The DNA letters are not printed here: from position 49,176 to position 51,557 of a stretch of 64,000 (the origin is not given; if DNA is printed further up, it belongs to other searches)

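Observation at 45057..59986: Sigma54 two-component system divergent from an ~11.5 kb operon of secreted propeller/cytochrome proteins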

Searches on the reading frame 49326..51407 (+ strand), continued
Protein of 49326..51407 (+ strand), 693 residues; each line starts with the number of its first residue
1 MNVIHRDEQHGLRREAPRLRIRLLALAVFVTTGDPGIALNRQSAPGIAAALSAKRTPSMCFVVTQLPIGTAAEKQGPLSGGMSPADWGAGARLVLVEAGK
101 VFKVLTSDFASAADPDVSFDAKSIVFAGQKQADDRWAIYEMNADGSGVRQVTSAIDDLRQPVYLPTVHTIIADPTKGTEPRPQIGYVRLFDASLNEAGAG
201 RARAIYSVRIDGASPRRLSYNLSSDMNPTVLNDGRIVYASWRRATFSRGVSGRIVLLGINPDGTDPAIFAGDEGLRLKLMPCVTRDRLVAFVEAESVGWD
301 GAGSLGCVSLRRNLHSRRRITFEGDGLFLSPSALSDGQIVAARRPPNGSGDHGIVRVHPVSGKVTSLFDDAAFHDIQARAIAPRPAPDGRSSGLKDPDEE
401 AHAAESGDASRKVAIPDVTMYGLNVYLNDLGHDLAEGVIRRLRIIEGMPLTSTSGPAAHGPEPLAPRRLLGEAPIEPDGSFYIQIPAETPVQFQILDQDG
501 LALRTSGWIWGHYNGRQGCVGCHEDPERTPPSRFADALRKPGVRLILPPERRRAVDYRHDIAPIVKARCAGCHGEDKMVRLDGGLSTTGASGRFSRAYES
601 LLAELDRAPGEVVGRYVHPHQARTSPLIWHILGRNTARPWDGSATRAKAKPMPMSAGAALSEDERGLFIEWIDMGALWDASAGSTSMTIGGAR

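Call 24: find_encoding_contigs(protein=P0007, flank=10000, max_places=2)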
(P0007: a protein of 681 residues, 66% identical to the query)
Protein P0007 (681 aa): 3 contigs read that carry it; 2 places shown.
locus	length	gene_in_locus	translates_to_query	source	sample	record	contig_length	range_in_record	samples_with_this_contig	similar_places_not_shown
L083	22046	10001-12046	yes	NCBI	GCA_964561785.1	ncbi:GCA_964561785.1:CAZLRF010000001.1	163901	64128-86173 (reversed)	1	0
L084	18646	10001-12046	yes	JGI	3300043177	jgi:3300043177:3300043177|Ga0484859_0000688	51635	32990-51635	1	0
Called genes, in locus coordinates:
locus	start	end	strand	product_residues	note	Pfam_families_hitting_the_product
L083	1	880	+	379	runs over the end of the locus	PF01594:AI-2E_transport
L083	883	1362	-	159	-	PF02870:Methyltransf_1N, PF01035:DNA_binding_1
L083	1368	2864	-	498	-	PF02805:Ada_Zn_binding, PF00165:HTH_AraC (faint), PF12833:HTH_18, PF06029:AlkA_N, PF00730:HhH-GPD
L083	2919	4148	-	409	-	PF04015:DUF362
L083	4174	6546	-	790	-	PF00326:Peptidase_S9, PF00561:Abhydrolase_1 (faint), PF12146:Hydrolase_4 (faint), PF00756:Esterase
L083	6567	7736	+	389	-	-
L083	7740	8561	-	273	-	PF00793:DAHP_synth_1, PF03102:NeuB (weak)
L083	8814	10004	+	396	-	PF01042:Ribonuc_L-PSP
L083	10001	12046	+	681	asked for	PF18582:HZS_alpha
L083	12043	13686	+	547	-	PF01839:FG-GAP (faint), PF13517:FG-GAP_3, PF07593:UnbV_ASPIC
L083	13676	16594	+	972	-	PF14522:Cytochrome_C7 (faint), PF13435:Cytochrome_C554, PF22113:Mtrc-MtrF_II-IV_dom (faint), PF13435:Cytochrome_C554, PF21783:YNCE (faint), PF10282:Lactonase, PF02239:Cytochrom_D1, PF25174:Beta-prop_THOC3, +1 more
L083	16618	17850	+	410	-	-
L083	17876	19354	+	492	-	PF13458:Peripla_BP_6, PF13433:Peripla_BP_5 (weak), PF01094:ANF_receptor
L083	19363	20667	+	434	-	PF13458:Peripla_BP_6, PF01094:ANF_receptor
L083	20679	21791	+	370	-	PF01408:GFO_IDH_MocA, PF22725:GFO_IDH_MocA_C3, PF02894:GFO_IDH_MocA_C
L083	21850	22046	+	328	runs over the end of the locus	PF01073:3Beta_HSD (weak), PF01370:Epimerase, PF05368:NmrA (weak), PF16363:GDP_Man_Dehyd, PF13460:NAD_binding_10 (weak)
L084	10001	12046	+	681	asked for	PF18582:HZS_alpha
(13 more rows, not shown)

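Call 32: search_solved_structures(query=window:49326-51407:+, max_evalue=0.001, show_alignments=1)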
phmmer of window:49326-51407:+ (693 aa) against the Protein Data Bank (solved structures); distinct sequences matched with E-value up to 0.001: 1.
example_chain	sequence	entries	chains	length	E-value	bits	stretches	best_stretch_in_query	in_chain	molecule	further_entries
5c2v_A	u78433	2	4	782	5.3e-46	160.7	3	549-683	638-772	HYDRAZINE SYNTHASE ALPHA SUBUNIT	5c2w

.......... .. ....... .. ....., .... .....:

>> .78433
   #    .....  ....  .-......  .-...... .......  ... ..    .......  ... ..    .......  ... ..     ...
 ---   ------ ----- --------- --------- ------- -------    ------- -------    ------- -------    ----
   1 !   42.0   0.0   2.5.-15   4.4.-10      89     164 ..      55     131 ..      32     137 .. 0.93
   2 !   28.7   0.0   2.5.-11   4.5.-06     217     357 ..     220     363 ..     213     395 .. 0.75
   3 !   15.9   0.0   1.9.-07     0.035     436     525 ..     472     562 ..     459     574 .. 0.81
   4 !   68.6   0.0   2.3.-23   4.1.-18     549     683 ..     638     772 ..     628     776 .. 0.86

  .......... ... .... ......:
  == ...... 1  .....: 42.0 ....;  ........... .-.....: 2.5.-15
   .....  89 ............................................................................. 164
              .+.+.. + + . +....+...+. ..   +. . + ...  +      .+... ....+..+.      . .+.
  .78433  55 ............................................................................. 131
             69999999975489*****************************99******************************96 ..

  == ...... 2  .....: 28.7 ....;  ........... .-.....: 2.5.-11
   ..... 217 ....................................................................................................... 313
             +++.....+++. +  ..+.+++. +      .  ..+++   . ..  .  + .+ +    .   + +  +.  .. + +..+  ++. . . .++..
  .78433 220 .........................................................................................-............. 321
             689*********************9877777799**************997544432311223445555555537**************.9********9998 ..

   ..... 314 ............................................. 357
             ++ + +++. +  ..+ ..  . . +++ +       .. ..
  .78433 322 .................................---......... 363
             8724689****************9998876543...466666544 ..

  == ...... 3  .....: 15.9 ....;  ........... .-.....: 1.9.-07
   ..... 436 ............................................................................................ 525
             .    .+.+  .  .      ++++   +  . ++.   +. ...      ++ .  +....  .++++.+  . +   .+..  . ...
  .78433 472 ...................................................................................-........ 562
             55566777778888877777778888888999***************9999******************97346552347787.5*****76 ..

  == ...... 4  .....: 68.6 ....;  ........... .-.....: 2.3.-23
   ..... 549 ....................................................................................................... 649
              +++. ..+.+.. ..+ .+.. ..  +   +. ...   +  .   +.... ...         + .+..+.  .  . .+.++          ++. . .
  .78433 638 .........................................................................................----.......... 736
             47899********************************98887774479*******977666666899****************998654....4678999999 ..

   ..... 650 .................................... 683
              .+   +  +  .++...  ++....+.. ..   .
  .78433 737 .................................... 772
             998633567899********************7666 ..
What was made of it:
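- On Anammox hydrazine synthase (functional HZS): Chain His745, which equals His772, aligns to Ala656 (call 32).
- no Tyr after the alpha-I CXXCH, and alphaHis772 aligns to Ala (call 32);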

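Call 41: search_protein_families(library=ncbifam, proteins=[L081:8817-10004:+, L083:7740-8561:-, L069:7800-8915:+], max_evalue=0.001)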
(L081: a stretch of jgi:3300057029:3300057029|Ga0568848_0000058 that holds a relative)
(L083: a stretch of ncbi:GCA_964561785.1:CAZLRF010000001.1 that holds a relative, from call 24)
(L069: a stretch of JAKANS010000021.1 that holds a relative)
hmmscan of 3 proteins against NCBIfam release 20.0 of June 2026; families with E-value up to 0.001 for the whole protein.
L081:8817-10004:+ (395 aa): 3 families
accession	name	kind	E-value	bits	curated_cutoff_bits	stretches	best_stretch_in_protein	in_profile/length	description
TIGR04444.1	chori_FkbO_Hyg5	subfamily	2.7e-10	40.1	325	1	181-384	95-309/311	FkbO/Hyg5 family chorismatase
TIGR00004.1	TIGR00004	subfamily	1.9e-08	34.5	106.25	1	288-353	23-89/125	Rid family detoxifying hydrolase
TIGR03610.1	RutC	equivalog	2.4e-08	34.1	169.1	1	290-346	27-83/127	pyrimidine utilization protein C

L083:7740-8561:- (273 aa): 8 families
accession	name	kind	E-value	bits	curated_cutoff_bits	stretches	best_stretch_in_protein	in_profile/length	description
NF006421.0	PRK08673.1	subfamily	2e-109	365.9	335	1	5-261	81-337/338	3-deoxy-7-phosphoheptulonate synthase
TIGR01361.1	DAHP_synth_Bsub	equivalog_domain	7.4e-97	323.8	267.75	1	7-251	14-258/260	3-deoxy-7-phosphoheptulonate synthase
NF009239.0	PRK12595.1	equivalog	6.2e-88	295.2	279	1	6-255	106-355/360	bifunctional 3-deoxy-7-phosphoheptulonate synthase/chorismate mutase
NF009933.0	PRK13396.1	subfamily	2.7e-82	276.6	486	1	13-263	95-347/352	3-deoxy-7-phosphoheptulonate synthase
NF041229.1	BagF_FevY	exception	3.4e-77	259.9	700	1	7-250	79-322/340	phospho-2-dehydro-3-deoxyheptonate aldolase BagF/FevY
NF003543.0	PRK05198.1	equivalog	5.5e-28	97.7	242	1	17-257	16-271/273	3-deoxy-8-phosphooctulonate synthase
TIGR01362.1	KDO8P_synth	equivalog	4.6e-27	94.8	314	1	18-255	2-254/258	3-deoxy-8-phosphooctulonate synthase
NF009109.0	PRK12457.1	equivalog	7e-16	58.3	457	1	57-257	61-272/281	3-deoxy-8-phosphooctulonate synthase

L069:7800-8915:+ (372 aa): 32 families (the best 25 are shown)
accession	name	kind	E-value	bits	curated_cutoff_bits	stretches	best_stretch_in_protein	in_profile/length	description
NF041552.1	TF_PrdR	equivalog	6.3e-106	355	795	1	44-360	255-575/577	sigma-54 dependent transcriptional regulator PrdR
TIGR01817.1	nifA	equivalog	1.4e-101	340.9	528.85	1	49-301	188-439/534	nif-specific transcriptional activator NifA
TIGR02915.1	PEP_resp_reg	equivalog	6.3e-94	315.3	502.6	1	41-362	120-443/445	PEP-CTERM-box response regulator transcription factor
TIGR01818.1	ntrC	equivalog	1.2e-93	314.5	558.6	2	47-305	124-382/463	nitrogen regulation protein NR(I)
NF008469.0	PRK11361.1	equivalog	1.8e-91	307.2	714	1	43-361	129-454/461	acetoacetate metabolism transcriptional regulator AtoC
NF038308.1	RNA_repair_RtcR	equivalog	8.3e-90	302.1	650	1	45-312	168-444/530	RNA repair transcriptional activator RtcR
NF007689.0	PRK10365.1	equivalog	3.9e-86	289.6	760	1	55-358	137-439/441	sigma-54-dependent response regulator transcription factor ZraR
NF011958.0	PRK15429.1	equivalog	3.3e-85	287.1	830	1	46-363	367-686/692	formate hydrogenlyase transcriptional activator FlhA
TIGR02329.1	propionate_PrpR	equivalog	9.9e-85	285.1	499.2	1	43-359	197-525/526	propionate catabolism operon regulatory protein PrpR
NF003451.0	PRK05022.1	equivalog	5.3e-84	282.8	476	1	47-364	180-511/512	nitric oxide reductase transcriptional regulator NorR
NF050807.1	TransRegFlbDCaul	equivalog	7.1e-84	282.2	750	1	57-360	118-437/454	sigma-54-dependent transcriptional regulator FlbD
NF011953.0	PRK15424.1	equivalog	7.8e-82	275.6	703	1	44-360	206-533/538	propionate catabolism operon regulatory protein PrpR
NF041906.1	V4R_TF_MobR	exception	5.2e-81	272.8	999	1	56-360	231-543/544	phenol degradation transcriptional regulator MobR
NF011695.0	PRK15115.1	equivalog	5.1e-80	269.4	763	1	55-359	133-434/445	two-component system response regulator GlrR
NF041946.1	LuxO_transreg_Vib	equivalog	5.8e-78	262.7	800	2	47-306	123-382/463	quorum-sensing sigma-54 dependent transcriptional regulator LuxO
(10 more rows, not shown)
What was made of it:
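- The long Rid-like form weakly resembles FkbO/Hyg5 chorismatases (call 41).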

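Call 59: search_protein_families(library=pfam, proteins=[L083:6567-7736:+], max_evalue=0.1)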
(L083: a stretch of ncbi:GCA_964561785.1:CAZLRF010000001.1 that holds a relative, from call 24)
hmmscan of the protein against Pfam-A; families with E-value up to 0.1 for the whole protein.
L083:6567-7736:+ (389 aa): 34 families (the best 25 are shown)
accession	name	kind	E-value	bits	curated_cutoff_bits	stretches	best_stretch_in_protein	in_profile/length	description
PF13432.12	TPR_16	-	1.8e-35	121.4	32.7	5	108-168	3-63/65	Tetratricopeptide repeat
PF14559.12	TPR_19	-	9.8e-34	116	25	6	281-342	1-62/68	Tetratricopeptide repeat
PF13414.12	TPR_11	-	2.8e-30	104.2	26.8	4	81-114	7-40/42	TPR repeat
PF07719.23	TPR_2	-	1.4e-28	97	27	4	69-100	2-33/34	Tetratricopeptide repeat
PF13431.12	TPR_17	-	1.7e-26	90.7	24.4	2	58-88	3-33/34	Tetratricopeptide repeat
PF13181.12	TPR_8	-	8.6e-25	85.2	25.7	1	70-99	3-32/34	Tetratricopeptide repeat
PF13428.12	TPR_14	-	5.1e-23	79.7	23.5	4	273-312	3-42/44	Tetratricopeptide repeat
PF12895.13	ANAPC3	-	4.1e-21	75.5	27.2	4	108-160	29-80/82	Anaphase-promoting complex, cyclosome, subunit 3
PF00515.34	TPR_1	-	2e-19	69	27.8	1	69-99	2-32/34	Tetratricopeptide repeat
PF13371.12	TPR_9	-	2.8e-16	59.7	35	3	45-102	6-63/73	Tetratricopeptide repeat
PF24575.1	TPR_Slam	-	3.6e-15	56.7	35.2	2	80-124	59-103/104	Surface lipoprotein assembly modifier, N-terminal TPR repeats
PF13174.12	TPR_6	-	5.1e-15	55.4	26.3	0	308-336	3-31/33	Tetratricopeptide repeat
PF13176.12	TPR_7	-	3.2e-14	52.2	27.9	2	72-99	3-30/36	Tetratricopeptide repeat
PF23914.1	TPR_CcmH_CycH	-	7.2e-14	52.4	42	2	260-360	39-142/158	Cytochrome c-type biogenesis protein H TPR domain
PF25060.1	ARM_TT21_2nd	-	3e-13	50.3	27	2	299-350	216-267/270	Tetratricopeptide repeat protein 21 second ARM domain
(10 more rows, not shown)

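Call 72: predict_structure(alignment_id=A1)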
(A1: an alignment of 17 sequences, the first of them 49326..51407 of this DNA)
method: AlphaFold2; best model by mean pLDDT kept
length: 693 residues; sequences in the alignment: 17
mean_pLDDT: 69.3   pTM: 0.70
mean pLDDT of the five models: 69.3, 68.5, 65.7, 59.8, 53.4
residues with pLDDT >= 90: 44; 70-90: 346; 50-70: 186; < 50: 117
segments of 3 or more residues with pLDDT < 50: 1-18, 31-57, 79-82, 243-252, 389-394, 407-413, 456-461, 523-527, 583-592, 606-612, 683-693
pLDDT, mean of each block of 10 residues (from residue 1): 31 38 52 39 35 49 85 63 60 87 90 64 85 89 88 89 70 55 84 65 83 81 67 77 41 67 72 60 78 65 79 77 79 81 75 86 88 83 58 47 51 63 70 76 82 52 66 85 83 88 77 61 49 64 82 84 83 66 45 61 54 68 88 83 77 71 91 80 40 26
secondary structure, 60 per line:
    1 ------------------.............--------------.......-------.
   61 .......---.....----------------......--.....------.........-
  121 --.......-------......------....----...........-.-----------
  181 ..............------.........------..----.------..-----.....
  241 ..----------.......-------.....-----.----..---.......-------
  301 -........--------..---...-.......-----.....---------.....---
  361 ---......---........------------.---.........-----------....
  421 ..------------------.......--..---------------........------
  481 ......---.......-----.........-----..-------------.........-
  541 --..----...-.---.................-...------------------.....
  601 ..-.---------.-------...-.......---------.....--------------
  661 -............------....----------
elements in order (helices of 4 or more, strands of 3 or more residues): H19-31 H46-52 E60-67 H71-75 E92-97 E100-104 E111-119 E123-129 E137-142 E149-152 E157-167 E181-194 E201-209 E236-242 E253-259 E267-271 E287-293 E302-309 E327-333 E339-343 E353-357 E364-369 E373-380 H397-405 E417-422 E441-447 E467-474 E481-486 E490-496 E502-510 H531-539 H557-573 H596-602 H626-632 H642-646 H662-673 H680-683
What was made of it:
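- The AF2 model is of medium quality (pLDDT 69, call 72).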
